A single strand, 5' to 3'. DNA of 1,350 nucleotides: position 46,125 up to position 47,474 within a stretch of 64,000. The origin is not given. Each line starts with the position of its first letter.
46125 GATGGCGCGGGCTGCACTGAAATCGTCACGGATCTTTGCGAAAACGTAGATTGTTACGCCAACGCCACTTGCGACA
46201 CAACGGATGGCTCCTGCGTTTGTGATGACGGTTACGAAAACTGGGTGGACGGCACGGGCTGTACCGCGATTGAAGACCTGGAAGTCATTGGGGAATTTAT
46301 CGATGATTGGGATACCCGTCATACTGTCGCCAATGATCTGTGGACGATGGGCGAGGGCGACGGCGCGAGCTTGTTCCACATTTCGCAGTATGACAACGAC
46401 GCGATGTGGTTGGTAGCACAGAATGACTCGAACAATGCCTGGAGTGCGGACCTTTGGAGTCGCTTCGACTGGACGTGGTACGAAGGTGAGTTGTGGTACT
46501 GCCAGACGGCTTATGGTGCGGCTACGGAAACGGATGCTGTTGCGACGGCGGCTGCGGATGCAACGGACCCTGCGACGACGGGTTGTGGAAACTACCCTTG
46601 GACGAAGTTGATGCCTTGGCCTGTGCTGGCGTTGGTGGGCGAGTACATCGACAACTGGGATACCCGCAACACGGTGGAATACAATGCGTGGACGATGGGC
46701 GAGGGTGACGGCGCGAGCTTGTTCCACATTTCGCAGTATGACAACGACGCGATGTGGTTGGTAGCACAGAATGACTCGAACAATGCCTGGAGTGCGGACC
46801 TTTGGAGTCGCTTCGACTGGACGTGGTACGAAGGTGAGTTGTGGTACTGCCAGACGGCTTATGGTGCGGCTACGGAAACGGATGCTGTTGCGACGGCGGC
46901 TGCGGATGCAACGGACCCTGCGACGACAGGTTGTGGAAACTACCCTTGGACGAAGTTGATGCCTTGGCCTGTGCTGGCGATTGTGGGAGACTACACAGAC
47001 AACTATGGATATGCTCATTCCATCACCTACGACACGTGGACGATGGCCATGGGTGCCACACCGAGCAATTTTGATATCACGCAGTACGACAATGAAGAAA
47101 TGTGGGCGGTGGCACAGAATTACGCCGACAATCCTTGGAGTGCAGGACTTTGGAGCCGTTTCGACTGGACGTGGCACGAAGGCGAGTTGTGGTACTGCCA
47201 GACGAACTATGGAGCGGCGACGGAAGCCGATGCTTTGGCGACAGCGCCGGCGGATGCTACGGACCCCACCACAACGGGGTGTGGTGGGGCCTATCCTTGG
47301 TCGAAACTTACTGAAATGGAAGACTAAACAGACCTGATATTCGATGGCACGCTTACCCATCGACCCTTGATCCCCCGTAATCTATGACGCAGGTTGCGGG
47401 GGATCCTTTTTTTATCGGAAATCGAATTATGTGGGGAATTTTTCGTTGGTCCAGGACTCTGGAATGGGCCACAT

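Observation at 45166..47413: Cobalamin riboswitch controlling a single orphan repeat lipoprotein: candidate new surface corrinoid-binding protein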

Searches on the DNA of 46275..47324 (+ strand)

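Call 16: search_rna_families(sources=[L001, L002, L003, L004, L005, L006, L007, L008, L009, L010, L011, L012, L013, L014, L015, L016, L017, L018, L019, L020], threshold=gathering)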
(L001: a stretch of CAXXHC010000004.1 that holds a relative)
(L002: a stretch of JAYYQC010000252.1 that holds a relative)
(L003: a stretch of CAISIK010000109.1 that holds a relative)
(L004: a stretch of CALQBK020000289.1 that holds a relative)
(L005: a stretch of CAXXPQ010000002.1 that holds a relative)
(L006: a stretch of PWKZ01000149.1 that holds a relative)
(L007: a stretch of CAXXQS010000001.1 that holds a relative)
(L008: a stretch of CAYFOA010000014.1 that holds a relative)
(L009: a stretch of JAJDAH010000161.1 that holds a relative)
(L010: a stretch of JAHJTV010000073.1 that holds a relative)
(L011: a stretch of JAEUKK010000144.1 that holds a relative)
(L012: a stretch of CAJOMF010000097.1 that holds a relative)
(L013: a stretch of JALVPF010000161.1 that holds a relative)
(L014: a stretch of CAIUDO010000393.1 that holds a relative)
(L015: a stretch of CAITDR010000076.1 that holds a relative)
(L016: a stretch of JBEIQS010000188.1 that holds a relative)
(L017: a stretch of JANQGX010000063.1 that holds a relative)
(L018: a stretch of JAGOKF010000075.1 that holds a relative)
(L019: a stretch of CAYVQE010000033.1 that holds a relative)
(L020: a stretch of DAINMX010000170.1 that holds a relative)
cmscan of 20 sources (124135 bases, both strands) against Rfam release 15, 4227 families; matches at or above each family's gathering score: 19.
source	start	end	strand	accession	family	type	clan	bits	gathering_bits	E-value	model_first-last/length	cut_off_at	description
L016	2654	2835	+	RF00174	Cobalamin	Cis-reg; riboswitch;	CL00101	110.1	31.5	2.1e-26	1-189/189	no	Cobalamin riboswitch aptamer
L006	165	355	+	RF00174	Cobalamin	Cis-reg; riboswitch;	CL00101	105.2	31.5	5.4e-25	1-189/189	no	Cobalamin riboswitch aptamer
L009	2397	2591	+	RF00174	Cobalamin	Cis-reg; riboswitch;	CL00101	105.2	31.5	5.3e-25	1-189/189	no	Cobalamin riboswitch aptamer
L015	375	555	+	RF00174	Cobalamin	Cis-reg; riboswitch;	CL00101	103.7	31.5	1.4e-24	1-189/189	no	Cobalamin riboswitch aptamer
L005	2121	2313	+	RF00174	Cobalamin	Cis-reg; riboswitch;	CL00101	101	31.5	8.1e-24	1-189/189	no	Cobalamin riboswitch aptamer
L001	1555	1751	+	RF00174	Cobalamin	Cis-reg; riboswitch;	CL00101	97.2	31.5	1e-22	1-189/189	no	Cobalamin riboswitch aptamer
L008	2505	2692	+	RF00174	Cobalamin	Cis-reg; riboswitch;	CL00101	94.5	31.5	5.9e-22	1-189/189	no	Cobalamin riboswitch aptamer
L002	864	1044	+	RF00174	Cobalamin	Cis-reg; riboswitch;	CL00101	92.5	31.5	2.2e-21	1-189/189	no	Cobalamin riboswitch aptamer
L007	2287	2480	+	RF00174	Cobalamin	Cis-reg; riboswitch;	CL00101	89.6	31.5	1.6e-20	1-189/189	no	Cobalamin riboswitch aptamer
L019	1412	1591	-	RF00174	Cobalamin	Cis-reg; riboswitch;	CL00101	88.1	31.5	4e-20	1-189/189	no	Cobalamin riboswitch aptamer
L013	2200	2401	+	RF00174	Cobalamin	Cis-reg; riboswitch;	CL00101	86.3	31.5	1.3e-19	1-189/189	no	Cobalamin riboswitch aptamer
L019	2329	2464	+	RF00174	Cobalamin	Cis-reg; riboswitch;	CL00101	81.7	31.5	2.7e-18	45-169/189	no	Cobalamin riboswitch aptamer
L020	2467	2660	+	RF00174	Cobalamin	Cis-reg; riboswitch;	CL00101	79.4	31.5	1.3e-17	1-189/189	no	Cobalamin riboswitch aptamer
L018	1958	2139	+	RF00174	Cobalamin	Cis-reg; riboswitch;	CL00101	78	31.5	3.2e-17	1-189/189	no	Cobalamin riboswitch aptamer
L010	2431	2569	+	RF01482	AdoCbl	Cis-reg; riboswitch;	CL00101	53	50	1.4e-06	1-149/149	no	AdoCbl (Cobalamin/B12) riboswitch aptamer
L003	2605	2745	+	RF00174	Cobalamin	Cis-reg; riboswitch;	CL00101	38.8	31.5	5.2e-06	1-189/189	no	Cobalamin riboswitch aptamer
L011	2566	2702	+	RF00174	Cobalamin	Cis-reg; riboswitch;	CL00101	38.4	31.5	6.8e-06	1-189/189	no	Cobalamin riboswitch aptamer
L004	814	946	+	RF00174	Cobalamin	Cis-reg; riboswitch;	CL00101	36.3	31.5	2.7e-05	1-189/189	no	Cobalamin riboswitch aptamer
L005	1907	2068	-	RF00174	Cobalamin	Cis-reg; riboswitch;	CL00101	34.7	31.5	7.9e-05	1-189/189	no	Cobalamin riboswitch aptamer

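Call 17: search_rna_families(sources=[L021, L022, L023, L024, L025, L026, L027, L028, L029, L030, L031, L032, L033, L034, L035, L036, L037, L038, L039, L040], threshold=gathering)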
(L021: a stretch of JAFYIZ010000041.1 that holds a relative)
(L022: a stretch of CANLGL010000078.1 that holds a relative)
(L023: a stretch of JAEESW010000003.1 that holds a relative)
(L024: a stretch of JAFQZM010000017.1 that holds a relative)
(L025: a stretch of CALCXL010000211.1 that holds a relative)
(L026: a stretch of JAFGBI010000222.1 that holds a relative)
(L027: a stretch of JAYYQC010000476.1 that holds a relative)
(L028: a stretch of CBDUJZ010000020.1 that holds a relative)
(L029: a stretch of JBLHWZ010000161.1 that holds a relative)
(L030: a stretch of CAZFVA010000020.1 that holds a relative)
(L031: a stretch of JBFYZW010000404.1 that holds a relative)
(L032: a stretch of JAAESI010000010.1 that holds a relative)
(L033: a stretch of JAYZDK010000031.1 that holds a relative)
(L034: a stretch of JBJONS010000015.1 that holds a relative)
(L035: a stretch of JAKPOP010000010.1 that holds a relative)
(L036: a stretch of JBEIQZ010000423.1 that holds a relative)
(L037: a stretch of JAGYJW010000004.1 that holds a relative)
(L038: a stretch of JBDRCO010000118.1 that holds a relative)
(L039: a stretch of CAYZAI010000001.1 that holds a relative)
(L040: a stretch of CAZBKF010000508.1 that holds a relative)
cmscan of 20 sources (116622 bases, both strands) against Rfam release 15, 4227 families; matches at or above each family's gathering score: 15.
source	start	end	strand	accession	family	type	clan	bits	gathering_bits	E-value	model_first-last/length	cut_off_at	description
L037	1697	1906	+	RF00174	Cobalamin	Cis-reg; riboswitch;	CL00101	118.4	31.5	8e-29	1-189/189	no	Cobalamin riboswitch aptamer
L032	2596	2785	+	RF00174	Cobalamin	Cis-reg; riboswitch;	CL00101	108.5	31.5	5.5e-26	1-189/189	no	Cobalamin riboswitch aptamer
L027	2537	2717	+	RF00174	Cobalamin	Cis-reg; riboswitch;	CL00101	99.4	31.5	2.2e-23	1-189/189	no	Cobalamin riboswitch aptamer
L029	2472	2672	+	RF00174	Cobalamin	Cis-reg; riboswitch;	CL00101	93.6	31.5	1e-21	1-189/189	no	Cobalamin riboswitch aptamer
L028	2287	2499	+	RF00174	Cobalamin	Cis-reg; riboswitch;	CL00101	89.3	31.5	1.8e-20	1-189/189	no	Cobalamin riboswitch aptamer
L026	2317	2506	+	RF00174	Cobalamin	Cis-reg; riboswitch;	CL00101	88.9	31.5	2.3e-20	1-189/189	no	Cobalamin riboswitch aptamer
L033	2633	2812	+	RF00174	Cobalamin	Cis-reg; riboswitch;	CL00101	83.5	31.5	7.7e-19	1-189/189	no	Cobalamin riboswitch aptamer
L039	1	212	+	RF00174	Cobalamin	Cis-reg; riboswitch;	CL00101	83.3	31.5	9.1e-19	9-189/189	5'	Cobalamin riboswitch aptamer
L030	1923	2087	+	RF00174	Cobalamin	Cis-reg; riboswitch;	CL00101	80.9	31.5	4.5e-18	1-189/189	no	Cobalamin riboswitch aptamer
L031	2512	2734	+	RF00174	Cobalamin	Cis-reg; riboswitch;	CL00101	80.8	31.5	4.7e-18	1-189/189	no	Cobalamin riboswitch aptamer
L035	2361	2483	+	RF00174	Cobalamin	Cis-reg; riboswitch;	CL00101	74.2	31.5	3.7e-16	46-168/189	no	Cobalamin riboswitch aptamer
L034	2494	2630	+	RF00174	Cobalamin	Cis-reg; riboswitch;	CL00101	35.5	31.5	4.4e-05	1-189/189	no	Cobalamin riboswitch aptamer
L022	2596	2729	+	RF00174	Cobalamin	Cis-reg; riboswitch;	CL00101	34.8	31.5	7e-05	1-189/189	no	Cobalamin riboswitch aptamer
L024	2588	2648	+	RF00174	Cobalamin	Cis-reg; riboswitch;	CL00101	32.9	31.5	0.00025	47-167/189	no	Cobalamin riboswitch aptamer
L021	2600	2660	+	RF00174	Cobalamin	Cis-reg; riboswitch;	CL00101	32.8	31.5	0.00026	47-167/189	no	Cobalamin riboswitch aptamer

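Call 19: search_rna_families(sources=[L041, L042, L043, L044, L045, L046, L047, L048, L049, L050, L051, L052, L053, L054, L055, L056, L057, L058, L059, L060], threshold=gathering)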
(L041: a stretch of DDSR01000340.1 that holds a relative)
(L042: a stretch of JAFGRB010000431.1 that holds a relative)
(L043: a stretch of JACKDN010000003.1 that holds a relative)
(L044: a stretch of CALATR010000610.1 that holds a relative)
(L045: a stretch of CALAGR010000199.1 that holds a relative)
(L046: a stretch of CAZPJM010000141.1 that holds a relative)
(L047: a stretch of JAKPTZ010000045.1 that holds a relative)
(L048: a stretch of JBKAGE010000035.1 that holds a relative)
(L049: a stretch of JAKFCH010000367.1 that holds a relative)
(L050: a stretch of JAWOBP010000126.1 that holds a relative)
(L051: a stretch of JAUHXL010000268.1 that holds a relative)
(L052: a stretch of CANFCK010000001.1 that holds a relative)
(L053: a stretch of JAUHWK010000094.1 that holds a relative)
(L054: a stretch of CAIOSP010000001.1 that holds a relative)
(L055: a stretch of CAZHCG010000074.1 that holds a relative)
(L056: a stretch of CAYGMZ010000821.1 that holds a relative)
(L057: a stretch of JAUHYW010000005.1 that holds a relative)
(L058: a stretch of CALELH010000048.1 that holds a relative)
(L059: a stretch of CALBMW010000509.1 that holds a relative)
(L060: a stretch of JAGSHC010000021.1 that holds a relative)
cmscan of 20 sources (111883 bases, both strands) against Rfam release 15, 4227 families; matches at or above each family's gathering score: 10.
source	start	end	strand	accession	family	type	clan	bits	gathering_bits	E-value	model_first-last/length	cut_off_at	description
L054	2310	2490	+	RF00174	Cobalamin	Cis-reg; riboswitch;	CL00101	103.8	31.5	1.2e-24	1-189/189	no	Cobalamin riboswitch aptamer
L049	2517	2700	+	RF00174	Cobalamin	Cis-reg; riboswitch;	CL00101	102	31.5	4e-24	1-189/189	no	Cobalamin riboswitch aptamer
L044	2646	2825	+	RF00174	Cobalamin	Cis-reg; riboswitch;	CL00101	95.9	31.5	2.2e-22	1-189/189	no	Cobalamin riboswitch aptamer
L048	2370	2591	+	RF00174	Cobalamin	Cis-reg; riboswitch;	CL00101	95.6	31.5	2.6e-22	1-189/189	no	Cobalamin riboswitch aptamer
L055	2394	2598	+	RF00174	Cobalamin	Cis-reg; riboswitch;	CL00101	89.2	31.5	1.8e-20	1-189/189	no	Cobalamin riboswitch aptamer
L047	2538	2709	+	RF00174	Cobalamin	Cis-reg; riboswitch;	CL00101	84.9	31.5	3.1e-19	1-189/189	no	Cobalamin riboswitch aptamer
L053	2011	2203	+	RF00174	Cobalamin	Cis-reg; riboswitch;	CL00101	81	31.5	3.9e-18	1-189/189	no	Cobalamin riboswitch aptamer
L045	2398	2569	+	RF00174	Cobalamin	Cis-reg; riboswitch;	CL00101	70.6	31.5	3.7e-15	1-189/189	no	Cobalamin riboswitch aptamer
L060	2538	2701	+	RF00174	Cobalamin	Cis-reg; riboswitch;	CL00101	53.3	31.5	3.3e-10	45-169/189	no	Cobalamin riboswitch aptamer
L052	2571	2711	+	RF00174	Cobalamin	Cis-reg; riboswitch;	CL00101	32.8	31.5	0.00025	1-189/189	no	Cobalamin riboswitch aptamer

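Call 20: search_rna_families(sources=[L061, L062, L063, L064, L065, L066, L067, L068, L069, L070, L071, L072, L073, L074, L075, L076, L077, L078, L079, L080], threshold=gathering)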
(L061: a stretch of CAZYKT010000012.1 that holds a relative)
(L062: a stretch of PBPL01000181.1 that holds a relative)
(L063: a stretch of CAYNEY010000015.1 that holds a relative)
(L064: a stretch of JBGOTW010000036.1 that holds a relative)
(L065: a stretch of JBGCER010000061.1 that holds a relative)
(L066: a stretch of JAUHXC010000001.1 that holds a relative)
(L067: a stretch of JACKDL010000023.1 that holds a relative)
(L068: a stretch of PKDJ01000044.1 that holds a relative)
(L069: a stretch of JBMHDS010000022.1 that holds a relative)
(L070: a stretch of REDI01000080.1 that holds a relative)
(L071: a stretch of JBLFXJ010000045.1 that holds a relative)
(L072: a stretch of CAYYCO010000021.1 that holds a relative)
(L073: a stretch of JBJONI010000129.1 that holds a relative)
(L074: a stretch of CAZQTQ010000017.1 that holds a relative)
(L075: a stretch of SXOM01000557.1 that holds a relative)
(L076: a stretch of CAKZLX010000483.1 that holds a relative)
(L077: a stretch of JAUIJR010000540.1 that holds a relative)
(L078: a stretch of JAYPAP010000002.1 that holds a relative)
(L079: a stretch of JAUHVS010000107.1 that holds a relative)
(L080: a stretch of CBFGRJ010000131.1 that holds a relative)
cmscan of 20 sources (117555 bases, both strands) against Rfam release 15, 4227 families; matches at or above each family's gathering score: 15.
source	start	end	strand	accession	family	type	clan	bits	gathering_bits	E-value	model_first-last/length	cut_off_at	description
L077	2367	2550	+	RF00174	Cobalamin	Cis-reg; riboswitch;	CL00101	118.2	31.5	9.7e-29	1-189/189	no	Cobalamin riboswitch aptamer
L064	855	1049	+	RF00174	Cobalamin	Cis-reg; riboswitch;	CL00101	118.1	31.5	9.9e-29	1-189/189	no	Cobalamin riboswitch aptamer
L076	777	961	+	RF00174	Cobalamin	Cis-reg; riboswitch;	CL00101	116.2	31.5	3.5e-28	1-189/189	no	Cobalamin riboswitch aptamer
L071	2305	2487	+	RF00174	Cobalamin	Cis-reg; riboswitch;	CL00101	115.1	31.5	7.1e-28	1-189/189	no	Cobalamin riboswitch aptamer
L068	2467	2655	+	RF00174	Cobalamin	Cis-reg; riboswitch;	CL00101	112.7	31.5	3.5e-27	1-189/189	no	Cobalamin riboswitch aptamer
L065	2236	2419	+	RF00174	Cobalamin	Cis-reg; riboswitch;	CL00101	106.5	31.5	2e-25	1-189/189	no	Cobalamin riboswitch aptamer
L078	2747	2930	+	RF00174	Cobalamin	Cis-reg; riboswitch;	CL00101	106.5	31.5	2.1e-25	1-189/189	no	Cobalamin riboswitch aptamer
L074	407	601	+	RF00174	Cobalamin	Cis-reg; riboswitch;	CL00101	106.4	31.5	2.3e-25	1-189/189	no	Cobalamin riboswitch aptamer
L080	2481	2648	+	RF00174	Cobalamin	Cis-reg; riboswitch;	CL00101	101.6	31.5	5.3e-24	1-189/189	no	Cobalamin riboswitch aptamer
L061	2430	2596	+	RF00174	Cobalamin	Cis-reg; riboswitch;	CL00101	96.1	31.5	2e-22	1-189/189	no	Cobalamin riboswitch aptamer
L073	629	810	+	RF00174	Cobalamin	Cis-reg; riboswitch;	CL00101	94.7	31.5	4.9e-22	1-189/189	no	Cobalamin riboswitch aptamer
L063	2492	2613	+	RF00174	Cobalamin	Cis-reg; riboswitch;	CL00101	89.5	31.5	1.5e-20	45-169/189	no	Cobalamin riboswitch aptamer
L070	2596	2713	+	RF00174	Cobalamin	Cis-reg; riboswitch;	CL00101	81.3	31.5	3.4e-18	46-168/189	no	Cobalamin riboswitch aptamer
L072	2517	2691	+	RF00174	Cobalamin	Cis-reg; riboswitch;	CL00101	80.7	31.5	5e-18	1-189/189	no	Cobalamin riboswitch aptamer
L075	2673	2809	+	RF00174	Cobalamin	Cis-reg; riboswitch;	CL00101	37.3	31.5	1.3e-05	1-189/189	no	Cobalamin riboswitch aptamer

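Call 52: search_rna_families(sources=[L012, L014, L017, L023, L036, L038, L043, L050, L051, L057], threshold=evalue, max_evalue=1)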
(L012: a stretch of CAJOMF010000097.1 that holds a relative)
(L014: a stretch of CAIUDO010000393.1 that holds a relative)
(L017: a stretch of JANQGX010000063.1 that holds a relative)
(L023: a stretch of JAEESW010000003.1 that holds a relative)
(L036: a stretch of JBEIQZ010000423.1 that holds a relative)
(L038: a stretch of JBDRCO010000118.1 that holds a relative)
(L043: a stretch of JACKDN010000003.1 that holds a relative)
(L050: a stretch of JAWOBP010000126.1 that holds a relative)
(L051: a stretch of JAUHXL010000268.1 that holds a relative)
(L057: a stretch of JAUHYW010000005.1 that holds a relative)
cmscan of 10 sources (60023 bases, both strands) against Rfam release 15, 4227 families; matches with E-value up to 1: 5.
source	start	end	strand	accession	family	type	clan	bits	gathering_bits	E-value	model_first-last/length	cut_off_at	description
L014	2675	2756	+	RF01482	AdoCbl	Cis-reg; riboswitch;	CL00101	49.6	50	4e-06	22-99/149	no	AdoCbl (Cobalamin/B12) riboswitch aptamer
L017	2307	2442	+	RF01482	AdoCbl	Cis-reg; riboswitch;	CL00101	47.9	50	1e-05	1-149/149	no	AdoCbl (Cobalamin/B12) riboswitch aptamer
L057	4528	4610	+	RF02674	AsdA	Gene; antisense;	-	36.7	52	0.0007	1-81/81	no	antisense RNA of dnaA mRNA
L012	2534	2594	+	RF00174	Cobalamin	Cis-reg; riboswitch;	CL00101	29.2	31.5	0.0014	47-167/189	no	Cobalamin riboswitch aptamer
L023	2546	2606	+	RF00174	Cobalamin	Cis-reg; riboswitch;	CL00101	29.1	31.5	0.0015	47-167/189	no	Cobalamin riboswitch aptamer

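Call 56: search_rna_families(sources=[L059, L066, L067, L069, L079], threshold=evalue, max_evalue=1)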
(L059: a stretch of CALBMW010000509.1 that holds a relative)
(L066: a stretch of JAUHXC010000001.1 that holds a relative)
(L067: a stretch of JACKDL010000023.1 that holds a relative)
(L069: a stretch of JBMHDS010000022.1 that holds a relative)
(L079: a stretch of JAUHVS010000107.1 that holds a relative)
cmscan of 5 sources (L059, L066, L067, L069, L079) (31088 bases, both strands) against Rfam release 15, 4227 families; matches with E-value up to 1: 3.
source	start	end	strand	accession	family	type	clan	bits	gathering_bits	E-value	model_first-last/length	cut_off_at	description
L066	4603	4685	+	RF02674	AsdA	Gene; antisense;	-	39.6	52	6.7e-05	1-81/81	no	antisense RNA of dnaA mRNA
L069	4629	4697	+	RF02674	AsdA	Gene; antisense;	-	28.4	52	0.048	1-81/81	no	antisense RNA of dnaA mRNA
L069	2826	2863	+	RF00067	SNORD15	Gene; snRNA; snoRNA; CD-box;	CL00045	21.5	75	0.87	1-146/146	no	Small nucleolar RNA SNORD15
